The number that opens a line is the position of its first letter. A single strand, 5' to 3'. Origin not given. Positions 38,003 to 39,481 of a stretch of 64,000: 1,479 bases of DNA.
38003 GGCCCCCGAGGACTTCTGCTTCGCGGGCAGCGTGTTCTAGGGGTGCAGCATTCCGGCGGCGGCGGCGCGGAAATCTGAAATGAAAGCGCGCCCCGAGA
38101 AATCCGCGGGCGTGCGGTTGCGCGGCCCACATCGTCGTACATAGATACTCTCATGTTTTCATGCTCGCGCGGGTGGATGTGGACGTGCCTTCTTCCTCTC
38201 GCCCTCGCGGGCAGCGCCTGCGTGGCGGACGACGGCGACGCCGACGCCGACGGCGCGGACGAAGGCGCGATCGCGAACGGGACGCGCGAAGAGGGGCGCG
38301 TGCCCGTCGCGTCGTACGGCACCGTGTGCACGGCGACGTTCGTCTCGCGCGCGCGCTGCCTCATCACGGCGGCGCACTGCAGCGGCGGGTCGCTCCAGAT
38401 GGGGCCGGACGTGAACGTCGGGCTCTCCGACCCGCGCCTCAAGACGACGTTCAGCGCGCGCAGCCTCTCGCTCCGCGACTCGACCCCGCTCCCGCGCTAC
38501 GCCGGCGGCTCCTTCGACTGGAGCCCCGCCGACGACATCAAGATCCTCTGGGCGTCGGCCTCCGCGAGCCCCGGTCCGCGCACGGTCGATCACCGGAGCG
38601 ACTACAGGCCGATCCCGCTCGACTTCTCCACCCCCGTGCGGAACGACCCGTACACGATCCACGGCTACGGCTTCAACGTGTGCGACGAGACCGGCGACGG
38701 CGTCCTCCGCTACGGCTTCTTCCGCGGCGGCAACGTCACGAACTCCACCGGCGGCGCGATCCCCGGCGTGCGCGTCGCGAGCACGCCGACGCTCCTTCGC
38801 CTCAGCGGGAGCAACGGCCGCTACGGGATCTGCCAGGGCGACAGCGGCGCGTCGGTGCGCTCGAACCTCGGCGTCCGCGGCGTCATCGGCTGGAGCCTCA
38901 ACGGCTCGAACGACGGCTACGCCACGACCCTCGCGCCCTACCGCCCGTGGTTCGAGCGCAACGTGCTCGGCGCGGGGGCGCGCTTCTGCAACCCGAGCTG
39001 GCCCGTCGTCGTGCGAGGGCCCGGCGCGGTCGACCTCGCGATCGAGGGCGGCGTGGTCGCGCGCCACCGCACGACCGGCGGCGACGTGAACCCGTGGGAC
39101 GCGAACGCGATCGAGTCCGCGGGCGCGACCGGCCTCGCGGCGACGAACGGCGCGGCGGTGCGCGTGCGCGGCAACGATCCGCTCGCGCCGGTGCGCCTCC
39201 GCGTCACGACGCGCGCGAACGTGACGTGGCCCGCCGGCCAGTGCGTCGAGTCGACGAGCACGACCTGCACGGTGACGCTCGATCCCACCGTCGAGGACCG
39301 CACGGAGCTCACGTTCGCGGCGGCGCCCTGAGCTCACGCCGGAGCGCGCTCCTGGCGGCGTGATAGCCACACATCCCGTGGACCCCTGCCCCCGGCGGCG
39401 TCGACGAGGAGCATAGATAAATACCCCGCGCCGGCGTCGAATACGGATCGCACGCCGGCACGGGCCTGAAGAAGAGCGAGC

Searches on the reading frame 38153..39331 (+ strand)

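Call 54: search_protein_families(library=pfam, proteins=[window:38153-39331:+], max_evalue=10)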
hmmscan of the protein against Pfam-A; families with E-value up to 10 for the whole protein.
window:38153-39331:+ (392 aa): 2 families
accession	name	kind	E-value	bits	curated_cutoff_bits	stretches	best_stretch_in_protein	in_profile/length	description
PF00089.32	Trypsin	-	6.7e-09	36.3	20.6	1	56-266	24-219/220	Trypsin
PF10459.15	Peptidase_S46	-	0.33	10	22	1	51-83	41-73/698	Peptidase S46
